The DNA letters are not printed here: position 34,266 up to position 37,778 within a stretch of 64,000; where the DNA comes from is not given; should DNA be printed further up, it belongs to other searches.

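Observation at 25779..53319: Two-gene operon of giant paralogous lipoproteins (5,893 aa + 3,272 aa) filling 43% of the window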

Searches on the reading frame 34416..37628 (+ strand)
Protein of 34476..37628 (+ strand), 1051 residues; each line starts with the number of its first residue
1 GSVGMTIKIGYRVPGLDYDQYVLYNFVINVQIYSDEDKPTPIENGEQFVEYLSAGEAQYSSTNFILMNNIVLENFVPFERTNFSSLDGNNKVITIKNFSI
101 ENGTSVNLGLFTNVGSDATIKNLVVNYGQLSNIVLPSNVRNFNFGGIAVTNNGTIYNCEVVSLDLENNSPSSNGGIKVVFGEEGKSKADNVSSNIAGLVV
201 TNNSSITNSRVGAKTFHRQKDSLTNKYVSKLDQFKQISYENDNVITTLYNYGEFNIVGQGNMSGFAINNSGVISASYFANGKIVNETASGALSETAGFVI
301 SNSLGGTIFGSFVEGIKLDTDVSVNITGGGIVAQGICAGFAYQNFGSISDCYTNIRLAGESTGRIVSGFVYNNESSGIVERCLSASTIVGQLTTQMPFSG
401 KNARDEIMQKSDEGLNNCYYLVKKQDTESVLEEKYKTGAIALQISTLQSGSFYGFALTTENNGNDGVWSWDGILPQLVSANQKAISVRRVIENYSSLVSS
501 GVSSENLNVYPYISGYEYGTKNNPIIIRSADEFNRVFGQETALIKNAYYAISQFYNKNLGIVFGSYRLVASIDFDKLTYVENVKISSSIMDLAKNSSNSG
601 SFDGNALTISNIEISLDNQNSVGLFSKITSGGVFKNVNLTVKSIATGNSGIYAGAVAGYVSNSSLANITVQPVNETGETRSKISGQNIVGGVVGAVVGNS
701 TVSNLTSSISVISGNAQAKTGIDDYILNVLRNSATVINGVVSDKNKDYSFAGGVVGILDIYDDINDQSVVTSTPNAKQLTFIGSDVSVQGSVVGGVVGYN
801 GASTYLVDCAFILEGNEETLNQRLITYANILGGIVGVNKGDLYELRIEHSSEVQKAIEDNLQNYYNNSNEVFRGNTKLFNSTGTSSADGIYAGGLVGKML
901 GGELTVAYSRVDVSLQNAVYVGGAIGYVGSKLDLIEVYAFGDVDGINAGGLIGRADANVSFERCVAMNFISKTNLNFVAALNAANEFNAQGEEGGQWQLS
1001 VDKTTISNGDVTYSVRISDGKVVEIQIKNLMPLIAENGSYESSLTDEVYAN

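Call 15: find_homologous_proteins(query=window:34476-37628:+)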
Query window:34476-37628:+ (1051 aa): 8 proteins with E <= 0.001 among 8000 candidates.
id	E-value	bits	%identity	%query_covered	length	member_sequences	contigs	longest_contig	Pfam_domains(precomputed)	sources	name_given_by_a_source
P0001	0.0e+0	1622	77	92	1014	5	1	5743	-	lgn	-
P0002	0.0e+0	1172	58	94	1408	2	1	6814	-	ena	-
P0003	0.0e+0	1135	78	64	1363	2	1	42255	-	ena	-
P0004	2.0e-185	637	42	91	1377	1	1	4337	-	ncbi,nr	ncbi:MAG: hypothetical protein J5779_00770, partial [Clostridia bacterium]|nr:hypothetical protein [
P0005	5.7e-46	175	81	10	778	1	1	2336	-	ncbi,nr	ncbi:MAG: hypothetical protein KIG13_02980, partial [Eubacteriales bacterium]|nr:hypothetical protei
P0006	4.2e-45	172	32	56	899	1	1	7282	-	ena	-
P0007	1.9e-32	130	29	73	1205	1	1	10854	-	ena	-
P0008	1.5e-30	124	29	86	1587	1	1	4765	-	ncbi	ncbi:MAG: hypothetical protein ACI4TI_03930, partial [Christensenellales bacterium]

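Call 16: find_encoding_contigs(protein=P0003, flank=10000, max_places=3)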
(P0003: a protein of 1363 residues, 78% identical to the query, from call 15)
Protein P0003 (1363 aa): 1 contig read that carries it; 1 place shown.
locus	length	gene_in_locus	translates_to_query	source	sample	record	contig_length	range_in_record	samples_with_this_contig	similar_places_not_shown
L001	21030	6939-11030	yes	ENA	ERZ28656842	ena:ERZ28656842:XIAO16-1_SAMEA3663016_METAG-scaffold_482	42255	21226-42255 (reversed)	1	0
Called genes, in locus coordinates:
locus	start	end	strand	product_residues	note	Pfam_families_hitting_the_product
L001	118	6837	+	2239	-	-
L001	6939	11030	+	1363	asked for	-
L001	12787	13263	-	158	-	-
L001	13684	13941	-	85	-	-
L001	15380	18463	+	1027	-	PF07581:Glug (faint)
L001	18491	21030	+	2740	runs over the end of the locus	-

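Call 17: find_encoding_contigs(protein=P0007, flank=10000, max_places=3)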
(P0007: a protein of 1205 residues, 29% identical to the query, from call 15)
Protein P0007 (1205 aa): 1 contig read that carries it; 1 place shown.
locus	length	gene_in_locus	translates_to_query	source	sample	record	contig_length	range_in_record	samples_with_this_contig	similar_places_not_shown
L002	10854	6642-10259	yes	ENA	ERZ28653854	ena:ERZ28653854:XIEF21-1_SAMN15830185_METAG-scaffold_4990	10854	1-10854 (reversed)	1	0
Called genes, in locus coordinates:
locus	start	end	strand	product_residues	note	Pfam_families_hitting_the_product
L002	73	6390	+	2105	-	-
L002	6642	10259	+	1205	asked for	-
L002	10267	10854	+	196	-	?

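Call 25: search_protein_families(library=pfam, proteins=[window:34599-37598:+], max_evalue=1)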
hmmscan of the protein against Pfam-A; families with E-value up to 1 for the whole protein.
window:34599-37598:+ (1000 aa): 0 families

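Call 28: search_solved_structures(query=A1, max_evalue=1, show_alignments=2)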
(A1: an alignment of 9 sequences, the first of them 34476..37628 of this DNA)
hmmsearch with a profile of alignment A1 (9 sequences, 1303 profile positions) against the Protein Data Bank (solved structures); distinct sequences matched with E-value up to 1: 0.

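Call 36: find_related_loci(query=A2, collection=genome_contigs, flank=10000)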
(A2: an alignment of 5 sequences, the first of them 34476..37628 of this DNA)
Query A2 (1051 aa) in genome_contigs; peptide patterns used: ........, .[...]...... (x = any residue, [..] = any of these).
101 stretches matched a pattern; 71 encode a relative of the query (tblastn E <= 1e-3); 71 distinct loci.
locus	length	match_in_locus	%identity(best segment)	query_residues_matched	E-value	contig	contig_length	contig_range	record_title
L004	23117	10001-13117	74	1-1051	0e+0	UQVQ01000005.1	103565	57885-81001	uncultured Firmicutes bacterium isolate UMGS687 genome assembly, contig: NODE_27_length_103565_cov_11.035852, whole geno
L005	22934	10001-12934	60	1-988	0e+0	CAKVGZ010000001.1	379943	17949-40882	MAG: uncultured Clostridia bacterium isolate REFINED_METABAT215_TOP10_CONTIGS_1500_ASSEMBLY_K77_MERGED__Hadza_MoBio_hadz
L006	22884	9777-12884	55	1-1048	0e+0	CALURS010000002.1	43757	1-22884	MAG: Candidatus Gastranaerophilales bacterium isolate BRZ_SF__bin12 genome assembly, contig: BRZ_SF__NODE_942_length_437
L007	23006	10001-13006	58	1-1025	0e+0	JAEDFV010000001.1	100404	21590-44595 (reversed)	MAG: Clostridia bacterium isolate MAG093 NODE_81_length_100404_cov_6.585058, whole genome shotgun sequence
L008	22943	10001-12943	58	1-989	0e+0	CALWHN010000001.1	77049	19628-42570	MAG: uncultured Clostridia bacterium isolate BRZ_CE__bin52 genome assembly, contig: BRZ_CE__NODE_581_length_77049_cov_5.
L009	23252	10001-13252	72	1-1051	0e+0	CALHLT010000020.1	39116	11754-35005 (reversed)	MAG TPA_asm: uncultured Firmicutes bacterium isolate ERR414304_bin.18_CONCOCT_v1.1_MAG genome assembly, contig: ERZ13043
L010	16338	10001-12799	36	3-969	2e-134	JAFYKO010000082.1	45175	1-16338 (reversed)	MAG: Clostridia bacterium isolate RGIG7175 Water_buffalos_Cecum-1__c485797, whole genome shotgun sequence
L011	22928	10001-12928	34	24-970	2e-115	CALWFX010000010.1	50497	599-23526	MAG: uncultured Clostridia bacterium isolate E27__bin15 genome assembly, contig: E27__k127_6308432, whole genome shotgun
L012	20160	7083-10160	33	22-1030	3e-105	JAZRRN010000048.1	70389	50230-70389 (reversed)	MAG: Candidatus Caccovivens sp. isolate T1900045353_YK20190043.MAGScoT_cleanbin_000015 SGB_6775_k141_1938009, whole geno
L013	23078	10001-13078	33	22-1030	1e-104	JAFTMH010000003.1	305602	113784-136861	MAG: Clostridia bacterium isolate RGIG3948 Roe_deer_Cecum-3__c1450, whole genome shotgun sequence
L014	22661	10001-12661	35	34-929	2e-104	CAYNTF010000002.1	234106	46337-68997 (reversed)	MAG TPA_asm: uncultured Lachnospiraceae bacterium isolate SRP141132_co6_278 genome assembly, contig: NODE_4_length_23410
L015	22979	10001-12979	32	22-991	1e-102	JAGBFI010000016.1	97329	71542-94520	MAG: Clostridia bacterium isolate RGIG9067 Water_deer_Rectum.Co__c441456, whole genome shotgun sequence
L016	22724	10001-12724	35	5-926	9e-102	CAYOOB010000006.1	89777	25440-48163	MAG TPA_asm: uncultured Lachnospiraceae bacterium isolate SRP141132_co3_356 genome assembly, contig: NODE_76_length_8977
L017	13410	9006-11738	33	24-931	2e-100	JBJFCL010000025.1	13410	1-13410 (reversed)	MAG: Candidatus Caccovivens sp. isolate PUUB22_bin.041 NODE_3657_length_13410_cov_7.491202, whole genome shotgun sequenc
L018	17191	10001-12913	33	24-964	2e-98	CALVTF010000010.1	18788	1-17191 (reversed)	MAG: uncultured Clostridia bacterium isolate BRZ_AT__bin49 genome assembly, contig: BRZ_AT__NODE_2843_length_18788_cov_3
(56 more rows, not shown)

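Call 62: search_protein_representatives(alignment_id=A4)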
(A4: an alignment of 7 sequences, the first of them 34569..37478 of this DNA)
Query: 7 sequences, 1103 profile positions. Proteins with E-value up to 0.001 (for the whole library): 14746; up to 1e-10: 4234; up to 1e-30: 924. The best 150 are listed.
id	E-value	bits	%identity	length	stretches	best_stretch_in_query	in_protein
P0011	0.0e+00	1504.5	-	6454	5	9-1099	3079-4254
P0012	0.0e+00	1440.6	-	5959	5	9-1099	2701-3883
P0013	0.0e+00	1318.7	-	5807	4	9-1099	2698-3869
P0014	0.0e+00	1302.0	-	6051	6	9-1099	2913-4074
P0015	0.0e+00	1203.3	-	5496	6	8-1099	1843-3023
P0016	0.0e+00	1138.4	-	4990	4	10-1099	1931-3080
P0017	0.0e+00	1132.7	-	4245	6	9-1099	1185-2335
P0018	0.0e+00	1052.8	-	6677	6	9-1100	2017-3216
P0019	0.0e+00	1034.1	-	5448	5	9-1100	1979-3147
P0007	2.1e-284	962.7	-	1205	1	4-913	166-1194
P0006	1.6e-274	930.1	-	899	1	3-783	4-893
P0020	2.6e-270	916.1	-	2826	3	402-1099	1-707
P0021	7.1e-227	772.3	-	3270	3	34-1099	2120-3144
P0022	3.0e-226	770.2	-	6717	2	8-1060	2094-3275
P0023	4.2e-224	763.1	-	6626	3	9-1057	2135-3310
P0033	1.3e-205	701.9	-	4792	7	18-1101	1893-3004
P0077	3.7e-187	640.8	-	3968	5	15-1088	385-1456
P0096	3.8e-181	620.8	-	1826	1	214-1092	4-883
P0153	1.5e-164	565.9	-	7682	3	22-1055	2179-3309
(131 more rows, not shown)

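Call 68: search_protein_families(library=pfam, proteins=[P0016, P0033], max_evalue=0.01)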
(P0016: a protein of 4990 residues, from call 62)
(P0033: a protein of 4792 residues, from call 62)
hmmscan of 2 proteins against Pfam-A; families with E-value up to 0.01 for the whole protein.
P0016 (4990 aa): 0 families

P0033 (4792 aa): 1 family
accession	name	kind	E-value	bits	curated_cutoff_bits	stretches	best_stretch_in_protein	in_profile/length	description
PF14565.11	IL22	-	0.0098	16.6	30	0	1907-2004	38-136/139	Interleukin 22 IL-10-related T-cell-derived-inducible factor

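Call 84: predict_structure(alignment_id=A5)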
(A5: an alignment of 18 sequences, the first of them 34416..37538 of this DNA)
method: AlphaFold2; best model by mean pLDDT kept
length: 1041 residues; sequences in the alignment: 18
mean_pLDDT: 80.4   pTM: 0.84
mean pLDDT of the five models: 80.4, 80.2, 77.8, 77.6, 75.9
residues with pLDDT >= 90: 403; 70-90: 403; 50-70: 154; < 50: 81
segments of 3 or more residues with pLDDT < 50: 1-7, 513-527, 564-567, 990-1041
pLDDT, mean of each block of 10 residues (from residue 1): 45 55 71 71 69 68 88 77 89 92 90 93 88 94 94 87 96 96 84 85 66 93 96 70 67 83 86 90 97 95 82 89 96 83 71 86 96 84 77 93 84 69 83 85 62 69 80 83 81 83 82 44 46 83 89 81 53 81 92 84 84 82 95 86 93 95 85 95 95 66 92 94 95 87 82 64 82 96 68 85 91 96 92 85 89 95 94 79 59 83 67 95 91 85 92 88 82 88 74 42 38 32 32 31 26
secondary structure, 60 per line:
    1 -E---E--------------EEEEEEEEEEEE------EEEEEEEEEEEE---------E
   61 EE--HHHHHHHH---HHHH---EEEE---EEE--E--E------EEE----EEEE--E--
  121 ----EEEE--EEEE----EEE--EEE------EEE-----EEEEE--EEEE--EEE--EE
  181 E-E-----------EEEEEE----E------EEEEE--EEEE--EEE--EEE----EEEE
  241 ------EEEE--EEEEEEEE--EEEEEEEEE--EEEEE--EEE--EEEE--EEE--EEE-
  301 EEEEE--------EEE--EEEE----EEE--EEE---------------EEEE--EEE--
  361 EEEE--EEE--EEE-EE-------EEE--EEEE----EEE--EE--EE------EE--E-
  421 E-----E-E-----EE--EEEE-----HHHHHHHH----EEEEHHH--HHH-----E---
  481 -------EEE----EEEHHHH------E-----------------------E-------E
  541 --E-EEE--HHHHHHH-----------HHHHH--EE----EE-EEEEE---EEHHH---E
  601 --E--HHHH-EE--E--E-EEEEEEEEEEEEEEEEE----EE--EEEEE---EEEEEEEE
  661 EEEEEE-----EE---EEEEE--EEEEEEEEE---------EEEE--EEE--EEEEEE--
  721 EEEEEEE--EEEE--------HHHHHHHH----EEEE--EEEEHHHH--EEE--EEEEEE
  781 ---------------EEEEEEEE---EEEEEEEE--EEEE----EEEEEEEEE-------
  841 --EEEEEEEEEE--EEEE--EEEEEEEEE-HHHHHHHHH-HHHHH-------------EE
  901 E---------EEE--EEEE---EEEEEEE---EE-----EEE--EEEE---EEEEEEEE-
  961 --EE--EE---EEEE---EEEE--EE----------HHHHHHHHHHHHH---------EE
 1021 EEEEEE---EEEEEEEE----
elements in order (helices of 4 or more, strands of 3 or more residues): E21-32 E39-50 E60-62 H65-72 H76-79 E83-86 E90-92 E105-107 E112-115 E125-128 E131-134 E139-141 E144-146 E153-155 E161-165 E168-171 E174-176 E179-181 E195-200 E212-216 E219-222 E225-227 E230-232 E237-240 E247-250 E253-260 E263-271 E274-278 E281-283 E286-289 E292-294 E297-299 E301-305 E314-316 E319-322 E327-329 E332-334 E350-353 E356-358 E361-364 E367-369 E372-374 E385-387 E390-393 E398-400 E439-442 H448-455 E460-463 E488-490 E495-497 H498-501 E545-547 H550-556 H568-572 E584-588 H606-609 E620-636 E645-649 E653-666 E677-681 E684-692 E702-705 E708-710 E713-718 E721-727 E730-733 H742-749 E754-757 E760-763 H764-767 E770-772 E775-780 E796-803 E807-814 E817-820 E825-833 E843-852 E855-858 E861-869 H871-879 H881-885 E899-901 E911-913 E916-919 E923-929 E940-942 E945-948 E952-959 E972-975 E979-982 H997-1009 E1019-1026 E1030-1037

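Call 87: fold_search(model_id=the predicted structure, library=pdb)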
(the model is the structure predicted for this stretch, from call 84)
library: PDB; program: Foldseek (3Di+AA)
matches with E <= 10: 25; with E <= 0.001: 1
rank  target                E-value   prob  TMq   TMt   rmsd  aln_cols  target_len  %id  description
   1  6xjb                  6.3e-04  1.00  0.19  0.16  20.1       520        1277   14  IgA1 Protease (released 2020-12-09)
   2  7uvk                  8.7e-03  1.00  0.18  0.15  12.4       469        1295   13  G. haemolysans IgA1 protease (released 2022-11-23)
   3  6xja_P                1.8e-02  0.99  0.17  0.14  17.8       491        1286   13  Streptococcus Pneumoniae IgA1 Protease with IgA1 substrate (released 2021-01-20)
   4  7uvl_P                2.4e-02  0.99  0.16  0.14  18.1       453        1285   13  IgA1 Protease with IgA1 substrate (released 2022-11-23)
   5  5m5z_A                9.2e-02  0.33  0.22  0.26  18.0      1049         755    6  Chaetomium thermophilum beta-1-3-glucanase (released 2017-05-17)
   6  7o84_B                1.3e-01  0.09  0.09  0.15  16.5       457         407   12  Structure of the PL6 family alginate lyase Pedsa0632 from Pseudopedobacter saltans in complex with substrate (released 2021-07-28)
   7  5ny0                  1.8e-01  0.25  0.13  0.28  15.5       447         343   14  L. reuters 100-23 SRRP (released 2018-03-21)
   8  7xze_A                2.1e-01  0.47  0.16  0.32  16.0       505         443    9  Mutant (H176A) of the N-terminal domain of fucoidan lyase FdlA (released 2022-09-28)
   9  8vbb_A                5.9e-01  0.02  0.10  0.10  31.7      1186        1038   12  The secreted adhesin EtpA of Enterotoxigenic Escherichia coli in complex with the mouse mAb 1G05 (released 2024-09-04)
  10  4xon                  1.1e+00  0.05  0.12  0.18  21.3       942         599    8  Tailspike protein double mutant D339N/E372Q of E. coli bacteriophage HK620 (released 2016-01-27)
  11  7usl_C                1.1e+00  0.01  0.08  0.09  28.6      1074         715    8  Integrin alphaM/beta2 ectodomain in complex with adenylate cyclase toxin RTX751 and M1F5 Fab (released 2022-08-17)
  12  5z9t_A                1.4e+00  0.03  0.09  0.15  24.2       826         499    8  a new PL6 alginate lyase complex with trisaccharide (released 2019-03-27)
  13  5c1c                  3.2e+00  0.05  0.11  0.26  14.1       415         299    8  Crystal Structure of the Pectin Methylesterase from Aspergillus niger in Deglycosylated Form (released 2015-07-01)
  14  2x6x_A                3.2e+00  0.03  0.13  0.19  21.6       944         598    8  Tailspike protein mutant D339N of E.coli bacteriophage HK620 in complex with hexasaccharide (released 2011-03-02)
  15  6xaf_A                4.8e+00  0.09  0.04  0.15  11.1        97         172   15  1.9A crystal structure of the GTPase domain of Parkinson's disease-associated protein LRRK2 carrying R1398H (released 2021-06-09)
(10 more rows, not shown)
